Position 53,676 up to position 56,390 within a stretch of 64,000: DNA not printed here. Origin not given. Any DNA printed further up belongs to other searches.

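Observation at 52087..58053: AAA+ ATPase / S8 subtilase operon (ietAS-like) with a repressor switch and two extra uncharacterised genes on a recombinase element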

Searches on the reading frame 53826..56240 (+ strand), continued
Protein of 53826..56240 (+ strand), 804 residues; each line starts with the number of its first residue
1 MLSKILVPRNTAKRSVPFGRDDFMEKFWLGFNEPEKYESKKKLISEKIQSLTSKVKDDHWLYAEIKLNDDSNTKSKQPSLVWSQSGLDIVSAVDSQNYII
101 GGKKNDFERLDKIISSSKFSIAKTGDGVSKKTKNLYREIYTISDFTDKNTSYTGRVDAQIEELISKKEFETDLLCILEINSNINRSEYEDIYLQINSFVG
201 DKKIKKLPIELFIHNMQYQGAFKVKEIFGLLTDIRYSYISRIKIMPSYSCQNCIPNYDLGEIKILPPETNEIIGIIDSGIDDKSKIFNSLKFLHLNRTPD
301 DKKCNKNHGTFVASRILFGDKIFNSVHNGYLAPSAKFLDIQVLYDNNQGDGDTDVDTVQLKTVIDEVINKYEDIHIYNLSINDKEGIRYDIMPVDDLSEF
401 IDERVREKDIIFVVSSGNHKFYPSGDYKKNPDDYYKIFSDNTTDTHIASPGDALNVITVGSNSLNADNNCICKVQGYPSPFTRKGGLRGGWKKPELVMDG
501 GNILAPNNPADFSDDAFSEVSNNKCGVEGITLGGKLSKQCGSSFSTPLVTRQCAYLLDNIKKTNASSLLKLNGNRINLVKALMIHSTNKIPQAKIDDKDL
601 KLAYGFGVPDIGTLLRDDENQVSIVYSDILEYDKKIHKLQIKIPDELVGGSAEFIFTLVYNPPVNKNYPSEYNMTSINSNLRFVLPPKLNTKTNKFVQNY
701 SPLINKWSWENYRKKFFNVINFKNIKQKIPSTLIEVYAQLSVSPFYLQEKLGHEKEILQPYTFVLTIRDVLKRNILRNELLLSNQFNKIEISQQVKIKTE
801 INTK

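Call 73: fold_search(model_id=the predicted structure, library=pdb)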
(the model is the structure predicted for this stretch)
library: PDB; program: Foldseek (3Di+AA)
matches with E <= 10: 1401; with E <= 0.001: 204
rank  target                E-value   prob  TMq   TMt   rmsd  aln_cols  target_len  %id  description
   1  3afg_A                4.4e-23  1.00  0.40  0.60   9.3       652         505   18  Crystal structure of ProN-Tk-SP from Thermococcus kodakaraensis (released 2010-08-04)
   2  3afg_B                3.5e-22  1.00  0.40  0.60   9.6       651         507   17  Crystal structure of ProN-Tk-SP from Thermococcus kodakaraensis (released 2010-08-04)
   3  1wmd                  1.6e-17  1.00  0.39  0.67   6.5       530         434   17  Crystal Structure of alkaline serine protease KP-43 from Bacillus sp. KSM-KP43 (1.30 angstrom, 100 K) (released 2004-09-14)
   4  5fax_A                1.8e-16  1.00  0.38  0.66   6.9       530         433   17  Structure of subtilase SubHal from Bacillus halmapalus (released 2016-05-18)
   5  9ues_B                1.5e-15  1.00  0.32  0.58   9.0       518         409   18  Crystal structure of an inactive TKSP mutant in complex with the TKS propeptide (released 2026-02-18)
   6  3whi_B                7.8e-14  1.00  0.34  0.71   5.1       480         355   14  Crystal structure of unautoprocessed form of IS1-inserted Pro-subtilisin E (released 2013-12-25)
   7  3qfh_A                3.4e-13  1.00  0.35  0.62   7.3       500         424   17  2.05 Angstrom Resolution Crystal Structure of Epidermin Leader Peptide Processing Serine Protease (EpiP) from Staphylo (released 2011-02-02)
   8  3qfh_B                5.8e-13  1.00  0.35  0.62   6.9       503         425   17  2.05 Angstrom Resolution Crystal Structure of Epidermin Leader Peptide Processing Serine Protease (EpiP) from Staphylo (released 2011-02-02)
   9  3qfh_D                8.2e-13  1.00  0.35  0.62   7.0       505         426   17  2.05 Angstrom Resolution Crystal Structure of Epidermin Leader Peptide Processing Serine Protease (EpiP) from Staphylo (released 2011-02-02)
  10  3whi_A                1.0e-12  1.00  0.34  0.71   5.2       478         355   14  Crystal structure of unautoprocessed form of IS1-inserted Pro-subtilisin E (released 2013-12-25)
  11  9csd_A                2.5e-12  1.00  0.30  0.32  13.0       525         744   14  The Ectodomains of SPRING and S1P with the inhibitor PF-429242 (released 2025-04-23)
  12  8uw8_A                3.8e-12  1.00  0.29  0.31  12.1       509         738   16  Site-one protease and SPRING (released 2024-07-10)
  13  3qfh_C                7.2e-12  1.00  0.35  0.62   7.3       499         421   17  2.05 Angstrom Resolution Crystal Structure of Epidermin Leader Peptide Processing Serine Protease (EpiP) from Staphylo (released 2011-02-02)
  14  3t41_A                9.2e-12  1.00  0.36  0.64   6.4       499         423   16  1.95 Angstrom Resolution Crystal Structure of Epidermin Leader Peptide Processing Serine Protease (EpiP) S393A Mutant  (released 2011-08-17)
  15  7bj3                  9.2e-12  1.00  0.27  0.24  15.8       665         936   13  ScpA from Streptococcus pyogenes, S512A active site mutant (released 2021-05-12)
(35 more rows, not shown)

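Call 76: search_protein_families(library=pfam, proteins=[P0168, P0159], max_evalue=0.05)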
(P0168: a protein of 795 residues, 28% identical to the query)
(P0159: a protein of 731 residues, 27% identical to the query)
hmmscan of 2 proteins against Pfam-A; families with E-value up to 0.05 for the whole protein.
P0168 (795 aa): 1 family
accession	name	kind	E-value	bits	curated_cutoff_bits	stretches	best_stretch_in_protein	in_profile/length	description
PF00082.27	Peptidase_S8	-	1.1e-39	136.9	21.8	1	236-586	6-288/288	Subtilase family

P0159 (731 aa): 2 families
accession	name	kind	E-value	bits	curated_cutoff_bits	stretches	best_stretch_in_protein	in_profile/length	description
PF00082.27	Peptidase_S8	-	2.5e-25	89.8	21.8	1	255-541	3-276/288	Subtilase family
PF15333.11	TAF1D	-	0.044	13.9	27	0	614-672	74-132/215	TATA box-binding protein-associated factor 1D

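Call 93: search_protein_families(library=phrogs, proteins=[window:53826-56240:+], max_evalue=0.001)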
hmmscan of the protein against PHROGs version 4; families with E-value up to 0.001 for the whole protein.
window:53826-56240:+ (804 aa): 1 family
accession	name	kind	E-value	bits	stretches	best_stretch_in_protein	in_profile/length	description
phrog_3964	-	unknown function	6e-74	250.8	1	40-799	37-777/779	-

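Call 99: find_related_loci(query=A2, collection=viral_contigs, flank=6000)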
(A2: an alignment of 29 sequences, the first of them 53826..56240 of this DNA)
Query A2 (804 aa) in viral_contigs; peptide patterns used: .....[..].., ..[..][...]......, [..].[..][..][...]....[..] (x = any residue, [..] = any of these).
190 stretches matched a pattern; 84 encode a relative of the query (tblastn E <= 1e-3); the best 80 are kept; 80 distinct loci.
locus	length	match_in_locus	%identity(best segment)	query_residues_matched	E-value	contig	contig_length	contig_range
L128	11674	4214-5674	27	253-787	2e-35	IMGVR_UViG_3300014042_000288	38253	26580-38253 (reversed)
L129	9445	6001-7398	28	301-796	3e-35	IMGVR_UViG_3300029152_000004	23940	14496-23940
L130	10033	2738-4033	27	305-769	1e-33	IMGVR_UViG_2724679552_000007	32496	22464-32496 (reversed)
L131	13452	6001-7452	24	258-769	4e-31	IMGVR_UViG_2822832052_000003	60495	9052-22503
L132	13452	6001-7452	23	258-769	3e-30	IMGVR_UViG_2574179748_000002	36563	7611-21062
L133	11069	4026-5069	29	305-681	3e-30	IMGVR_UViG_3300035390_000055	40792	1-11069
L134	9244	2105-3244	27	268-678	2e-29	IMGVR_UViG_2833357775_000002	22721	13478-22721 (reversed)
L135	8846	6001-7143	29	268-678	7e-29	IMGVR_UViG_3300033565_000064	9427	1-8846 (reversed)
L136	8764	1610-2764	29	267-681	3e-28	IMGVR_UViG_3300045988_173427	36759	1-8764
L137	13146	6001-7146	28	267-682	1e-27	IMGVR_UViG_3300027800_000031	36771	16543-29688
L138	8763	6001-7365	29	256-696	3e-27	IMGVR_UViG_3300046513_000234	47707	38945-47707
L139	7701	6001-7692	26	236-799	2e-26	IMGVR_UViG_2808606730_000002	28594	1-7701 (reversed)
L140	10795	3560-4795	28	231-681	2e-25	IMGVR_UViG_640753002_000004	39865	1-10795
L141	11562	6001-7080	27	305-690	1e-25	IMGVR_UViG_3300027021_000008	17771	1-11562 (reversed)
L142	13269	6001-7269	27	210-678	9e-26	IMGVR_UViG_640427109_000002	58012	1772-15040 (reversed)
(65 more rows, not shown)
